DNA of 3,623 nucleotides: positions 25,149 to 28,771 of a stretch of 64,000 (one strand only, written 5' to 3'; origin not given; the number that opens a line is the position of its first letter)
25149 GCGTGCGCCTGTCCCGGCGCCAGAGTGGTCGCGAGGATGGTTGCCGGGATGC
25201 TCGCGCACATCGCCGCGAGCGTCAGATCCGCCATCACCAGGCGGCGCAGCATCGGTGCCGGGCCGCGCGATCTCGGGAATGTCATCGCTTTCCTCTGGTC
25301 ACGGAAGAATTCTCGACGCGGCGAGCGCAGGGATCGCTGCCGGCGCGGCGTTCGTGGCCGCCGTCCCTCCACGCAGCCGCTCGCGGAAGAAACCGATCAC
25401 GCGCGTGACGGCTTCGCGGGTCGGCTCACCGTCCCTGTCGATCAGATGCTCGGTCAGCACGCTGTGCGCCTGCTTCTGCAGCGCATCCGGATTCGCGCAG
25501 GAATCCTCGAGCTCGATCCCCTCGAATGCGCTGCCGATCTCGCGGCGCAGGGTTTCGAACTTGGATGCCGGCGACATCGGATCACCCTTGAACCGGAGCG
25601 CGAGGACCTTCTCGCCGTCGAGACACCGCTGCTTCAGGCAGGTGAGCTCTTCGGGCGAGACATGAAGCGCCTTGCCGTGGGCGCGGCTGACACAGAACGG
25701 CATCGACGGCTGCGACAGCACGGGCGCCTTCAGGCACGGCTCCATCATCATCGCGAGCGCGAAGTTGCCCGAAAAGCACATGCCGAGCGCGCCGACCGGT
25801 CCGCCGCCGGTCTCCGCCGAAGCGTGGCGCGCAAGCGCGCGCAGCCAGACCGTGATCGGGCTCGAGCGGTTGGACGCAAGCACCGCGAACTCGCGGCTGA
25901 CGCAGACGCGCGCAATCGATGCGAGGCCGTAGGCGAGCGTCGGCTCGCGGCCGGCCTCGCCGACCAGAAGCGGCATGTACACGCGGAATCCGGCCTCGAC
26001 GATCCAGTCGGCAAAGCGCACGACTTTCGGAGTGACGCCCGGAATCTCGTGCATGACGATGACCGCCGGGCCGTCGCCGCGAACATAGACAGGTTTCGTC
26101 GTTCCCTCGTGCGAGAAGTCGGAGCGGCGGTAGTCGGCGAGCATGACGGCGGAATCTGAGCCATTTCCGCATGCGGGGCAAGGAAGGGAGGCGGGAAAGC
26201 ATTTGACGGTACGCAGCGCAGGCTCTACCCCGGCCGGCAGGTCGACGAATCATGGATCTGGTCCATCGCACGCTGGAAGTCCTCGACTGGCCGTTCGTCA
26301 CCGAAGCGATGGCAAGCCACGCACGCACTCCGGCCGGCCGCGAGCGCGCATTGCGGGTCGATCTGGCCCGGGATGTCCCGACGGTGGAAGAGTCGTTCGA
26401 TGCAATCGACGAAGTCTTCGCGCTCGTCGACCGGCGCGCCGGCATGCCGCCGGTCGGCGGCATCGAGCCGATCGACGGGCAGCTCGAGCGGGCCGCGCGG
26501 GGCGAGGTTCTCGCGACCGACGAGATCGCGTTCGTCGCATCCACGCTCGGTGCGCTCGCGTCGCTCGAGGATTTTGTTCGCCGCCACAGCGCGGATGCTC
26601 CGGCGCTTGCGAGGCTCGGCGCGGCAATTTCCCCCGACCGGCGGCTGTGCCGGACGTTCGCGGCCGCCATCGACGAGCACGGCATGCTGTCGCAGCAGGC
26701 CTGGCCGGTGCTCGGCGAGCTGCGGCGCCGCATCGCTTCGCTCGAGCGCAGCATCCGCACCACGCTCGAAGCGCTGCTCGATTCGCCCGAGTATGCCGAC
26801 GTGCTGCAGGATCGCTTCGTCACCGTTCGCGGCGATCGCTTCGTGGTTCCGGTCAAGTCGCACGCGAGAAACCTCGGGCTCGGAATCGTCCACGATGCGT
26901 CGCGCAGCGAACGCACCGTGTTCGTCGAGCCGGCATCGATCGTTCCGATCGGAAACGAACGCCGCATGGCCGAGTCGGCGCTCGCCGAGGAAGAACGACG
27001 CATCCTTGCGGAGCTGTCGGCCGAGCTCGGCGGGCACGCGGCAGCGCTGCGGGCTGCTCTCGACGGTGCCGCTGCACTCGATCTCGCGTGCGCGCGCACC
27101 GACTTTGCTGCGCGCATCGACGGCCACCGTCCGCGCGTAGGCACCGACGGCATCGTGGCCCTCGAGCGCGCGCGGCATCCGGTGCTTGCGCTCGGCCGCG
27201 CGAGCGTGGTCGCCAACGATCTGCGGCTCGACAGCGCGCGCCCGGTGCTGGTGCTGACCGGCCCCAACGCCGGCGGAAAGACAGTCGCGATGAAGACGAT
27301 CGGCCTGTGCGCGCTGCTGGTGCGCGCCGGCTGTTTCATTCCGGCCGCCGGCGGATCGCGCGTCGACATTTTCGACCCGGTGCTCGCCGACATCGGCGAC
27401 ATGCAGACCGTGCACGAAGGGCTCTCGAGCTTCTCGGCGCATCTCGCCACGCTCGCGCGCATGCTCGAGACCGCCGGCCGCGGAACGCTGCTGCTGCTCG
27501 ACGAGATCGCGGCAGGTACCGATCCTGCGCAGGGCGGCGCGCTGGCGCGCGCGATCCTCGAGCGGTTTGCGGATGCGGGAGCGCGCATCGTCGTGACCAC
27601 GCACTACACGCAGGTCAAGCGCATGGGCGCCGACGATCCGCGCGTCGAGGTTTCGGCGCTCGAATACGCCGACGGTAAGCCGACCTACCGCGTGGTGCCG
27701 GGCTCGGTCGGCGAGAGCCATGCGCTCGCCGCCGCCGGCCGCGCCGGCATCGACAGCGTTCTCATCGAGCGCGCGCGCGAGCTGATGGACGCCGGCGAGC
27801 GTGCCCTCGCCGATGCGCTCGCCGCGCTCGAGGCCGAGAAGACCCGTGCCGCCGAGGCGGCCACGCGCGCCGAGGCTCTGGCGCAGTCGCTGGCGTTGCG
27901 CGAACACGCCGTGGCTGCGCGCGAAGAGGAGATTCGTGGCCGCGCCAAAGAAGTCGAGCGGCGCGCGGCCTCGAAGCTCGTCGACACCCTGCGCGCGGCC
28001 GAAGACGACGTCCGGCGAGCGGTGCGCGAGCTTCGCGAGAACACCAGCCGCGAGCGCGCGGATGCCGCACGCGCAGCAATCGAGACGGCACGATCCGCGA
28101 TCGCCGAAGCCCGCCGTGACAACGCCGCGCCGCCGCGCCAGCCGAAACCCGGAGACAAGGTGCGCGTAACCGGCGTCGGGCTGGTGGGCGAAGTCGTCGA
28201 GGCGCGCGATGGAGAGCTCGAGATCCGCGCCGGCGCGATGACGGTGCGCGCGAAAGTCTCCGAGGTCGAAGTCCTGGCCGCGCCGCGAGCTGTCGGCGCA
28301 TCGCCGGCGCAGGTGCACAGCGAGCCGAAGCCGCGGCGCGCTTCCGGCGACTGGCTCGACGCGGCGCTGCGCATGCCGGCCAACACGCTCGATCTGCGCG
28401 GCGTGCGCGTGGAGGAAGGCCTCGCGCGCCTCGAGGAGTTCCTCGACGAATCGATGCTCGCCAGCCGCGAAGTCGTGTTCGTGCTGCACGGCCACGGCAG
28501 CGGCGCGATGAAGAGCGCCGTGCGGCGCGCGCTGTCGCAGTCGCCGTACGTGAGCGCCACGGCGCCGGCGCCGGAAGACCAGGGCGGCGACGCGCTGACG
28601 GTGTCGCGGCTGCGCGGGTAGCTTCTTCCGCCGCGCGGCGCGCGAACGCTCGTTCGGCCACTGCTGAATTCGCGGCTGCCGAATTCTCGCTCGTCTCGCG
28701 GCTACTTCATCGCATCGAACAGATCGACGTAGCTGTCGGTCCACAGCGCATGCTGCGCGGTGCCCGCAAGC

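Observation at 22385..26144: Giant secreted Cys-rich tandem-repeat protein with a dockerin, co-transcribed with a dienelactone hydrolase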

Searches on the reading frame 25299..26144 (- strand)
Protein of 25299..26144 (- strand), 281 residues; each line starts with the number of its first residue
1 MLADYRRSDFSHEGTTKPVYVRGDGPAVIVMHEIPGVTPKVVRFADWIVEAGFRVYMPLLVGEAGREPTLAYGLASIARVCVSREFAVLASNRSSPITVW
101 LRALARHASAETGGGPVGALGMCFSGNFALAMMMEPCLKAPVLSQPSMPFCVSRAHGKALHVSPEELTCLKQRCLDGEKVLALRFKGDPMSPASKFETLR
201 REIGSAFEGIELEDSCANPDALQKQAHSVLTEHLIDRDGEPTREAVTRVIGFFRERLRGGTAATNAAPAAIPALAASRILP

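Call 3: search_protein_families(library=pfam, proteins=[window:25299-26144:-], max_evalue=0.01)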
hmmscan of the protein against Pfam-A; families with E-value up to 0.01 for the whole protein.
window:25299-26144:- (281 aa): 1 family
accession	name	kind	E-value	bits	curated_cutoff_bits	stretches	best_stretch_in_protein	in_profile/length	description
PF01738.24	DLH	-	2.5e-08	34.2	21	1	24-141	12-124/217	Dienelactone hydrolase family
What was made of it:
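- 25299..26144 (-): Upstream gene for a DLH-family alpha/beta hydrolase (281 aa). It has no signal peptide and a putative Cys-Asp-His triad. Pfam DLH 34.2 bits against a cut-off of 21 (call 3).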

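Call 7: search_protein_families(library=ncbifam, proteins=[window:25299-26144:-], max_evalue=0.1)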
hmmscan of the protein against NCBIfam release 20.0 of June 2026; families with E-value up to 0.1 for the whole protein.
window:25299-26144:- (281 aa): 1 family
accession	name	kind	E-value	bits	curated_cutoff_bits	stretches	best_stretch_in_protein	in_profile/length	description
NF041440.1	hydrolase_YghX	exception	0.014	14.6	460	0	16-58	87-129/292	YghX family hydrolase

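Call 66: find_related_loci(query=window:25299-26144:-, collection=genome_contigs, flank=7000)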
Query window:25299-26144:- (281 aa) in genome_contigs; peptide patterns used: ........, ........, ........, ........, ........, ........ (x = any residue, [..] = any of these).
159 stretches matched a pattern; 49 encode a relative of the query (tblastn E <= 1e-3); 48 distinct loci.
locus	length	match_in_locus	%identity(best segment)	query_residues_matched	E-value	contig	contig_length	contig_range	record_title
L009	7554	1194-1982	75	1-263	2e-133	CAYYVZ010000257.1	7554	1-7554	MAG TPA_asm: uncultured Myxococcales bacterium isolate binchicken_co105_106 genome assembly, contig: NODE_12894_length_7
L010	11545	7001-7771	73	1-257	2e-129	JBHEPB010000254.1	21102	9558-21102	MAG: Candidatus Binatia bacterium isolate S6_bin.61.orig S6_k141_592807, whole genome shotgun sequence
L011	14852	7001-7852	66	1-278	2e-122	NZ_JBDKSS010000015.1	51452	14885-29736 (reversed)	MAG: Parvibaculum sp. isolate 6_bin.230 c_000000678679, whole genome shotgun sequence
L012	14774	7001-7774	69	1-258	5e-121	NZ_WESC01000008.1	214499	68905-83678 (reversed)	Parvibaculum sedimenti strain HXT-9 HXT-9_scaffold8, whole genome shotgun sequence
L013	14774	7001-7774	68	1-258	1e-117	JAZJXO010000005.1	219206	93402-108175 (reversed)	MAG: Pseudomonadota bacterium isolate ADI_H1L2_2_122_18_3-bin020 ADIH1L22_B020_0_000000000005, whole genome shotgun sequ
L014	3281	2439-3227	68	1-257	6e-121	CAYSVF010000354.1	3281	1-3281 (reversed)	MAG TPA_asm: uncultured Parvibaculum sp. isolate binchicken_co237_58 genome assembly, contig: NODE_19603_length_3281_cov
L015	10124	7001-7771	68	1-257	9e-118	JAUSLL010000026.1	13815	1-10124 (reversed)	MAG: Parvibaculum sp. isolate E19_concoct.bin.15_sub E19_k141_505892, whole genome shotgun sequence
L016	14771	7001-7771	69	1-257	3e-117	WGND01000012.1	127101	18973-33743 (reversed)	MAG: Hyphomicrobiales bacterium isolate RI_261 c_000000042670, whole genome shotgun sequence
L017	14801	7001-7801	64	1-267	1e-116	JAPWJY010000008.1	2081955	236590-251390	MAG: Parvibaculaceae bacterium isolate Chal_Metagen_Bin4 13656, whole genome shotgun sequence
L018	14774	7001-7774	67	1-258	7e-116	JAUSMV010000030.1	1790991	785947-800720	MAG: Parvibaculum sp. isolate E19_maxbin.097_sub E19_k141_607206, whole genome shotgun sequence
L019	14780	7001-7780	67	1-258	1e-115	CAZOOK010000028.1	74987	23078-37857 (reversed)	MAG TPA_asm: uncultured Salinisphaerales bacterium isolate binchicken_co50_365 genome assembly, contig: NODE_319_length_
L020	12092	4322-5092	67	1-257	3e-115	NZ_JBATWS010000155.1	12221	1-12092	MAG: Parvibaculum sp. isolate MFD12225_ilm_asm_bin14 k127_10708, whole genome shotgun sequence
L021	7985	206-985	69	1-260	4e-114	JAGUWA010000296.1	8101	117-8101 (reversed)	MAG: Parvibaculum sp. isolate DeMMO5_13 c_000000001094, whole genome shotgun sequence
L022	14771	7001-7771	68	1-257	3e-112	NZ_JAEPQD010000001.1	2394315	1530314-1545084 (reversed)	MAG: Parvibaculum sp. isolate HXMU1428-15 NODE_1_length_2394315_cov_8.499357, whole genome shotgun sequence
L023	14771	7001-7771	68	1-257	1e-111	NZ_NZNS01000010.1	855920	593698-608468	MAG: Parvibaculum sp. isolate EAC77 86378, whole genome shotgun sequence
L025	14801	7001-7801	72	1-267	2e-132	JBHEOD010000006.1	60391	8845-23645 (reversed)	MAG: Candidatus Binatia bacterium isolate S6_bin.16.strict S6_NODE_6, whole genome shotgun sequence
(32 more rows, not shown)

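Call 87: list_cluster_members(proteins=[P0004, window:22385-25285:-, window:25299-26144:-])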
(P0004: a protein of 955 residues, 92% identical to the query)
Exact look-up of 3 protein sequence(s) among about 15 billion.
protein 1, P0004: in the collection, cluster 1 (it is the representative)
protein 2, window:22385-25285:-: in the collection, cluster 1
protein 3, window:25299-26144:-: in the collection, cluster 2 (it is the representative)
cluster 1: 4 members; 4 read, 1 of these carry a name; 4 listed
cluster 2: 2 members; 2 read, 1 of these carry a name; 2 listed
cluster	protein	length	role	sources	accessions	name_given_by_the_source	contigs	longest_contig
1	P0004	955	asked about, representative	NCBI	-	-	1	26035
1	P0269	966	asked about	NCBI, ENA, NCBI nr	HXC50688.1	MAG TPA: dockerin type I domain-containing protein [Candidatus Limnocylindrales bacterium] | dockerin type I domain-containing protein [Candidatus Limnocylindrales bacterium]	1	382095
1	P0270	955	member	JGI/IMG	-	-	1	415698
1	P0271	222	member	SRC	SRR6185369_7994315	-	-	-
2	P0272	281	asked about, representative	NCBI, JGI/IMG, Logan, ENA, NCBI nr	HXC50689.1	MAG TPA: dienelactone hydrolase family protein [Candidatus Limnocylindrales bacterium] | dienelactone hydrolase family protein [Candidatus Limnocylindrales bacterium]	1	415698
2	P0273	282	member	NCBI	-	-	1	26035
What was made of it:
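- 25299..26144 (-): Deposited as HXC50689.1, dienelactone hydrolase family protein (call 87).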

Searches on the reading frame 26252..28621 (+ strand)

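Call 3: search_protein_families(library=pfam, proteins=[window:26252-28621:+], max_evalue=0.01)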
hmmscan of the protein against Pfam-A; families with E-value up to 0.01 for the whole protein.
window:26252-28621:+ (789 aa): 4 families
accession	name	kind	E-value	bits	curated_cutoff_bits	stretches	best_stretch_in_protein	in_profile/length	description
PF00488.27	MutS_V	-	3.7e-28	99.2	30.2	1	334-512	2-184/188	MutS domain V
PF01713.27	Smr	-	8.3e-18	64.8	25.7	1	713-788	1-77/77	Smr domain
PF20297.4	MSSS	-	2.2e-08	34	26.8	1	633-672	1-42/42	MutS2 and Smr-associated SH3 domain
PF13304.12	AAA_21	-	2.3e-07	31.6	27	1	389-451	240-298/304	AAA domain, putative AbiEii toxin, Type IV TA system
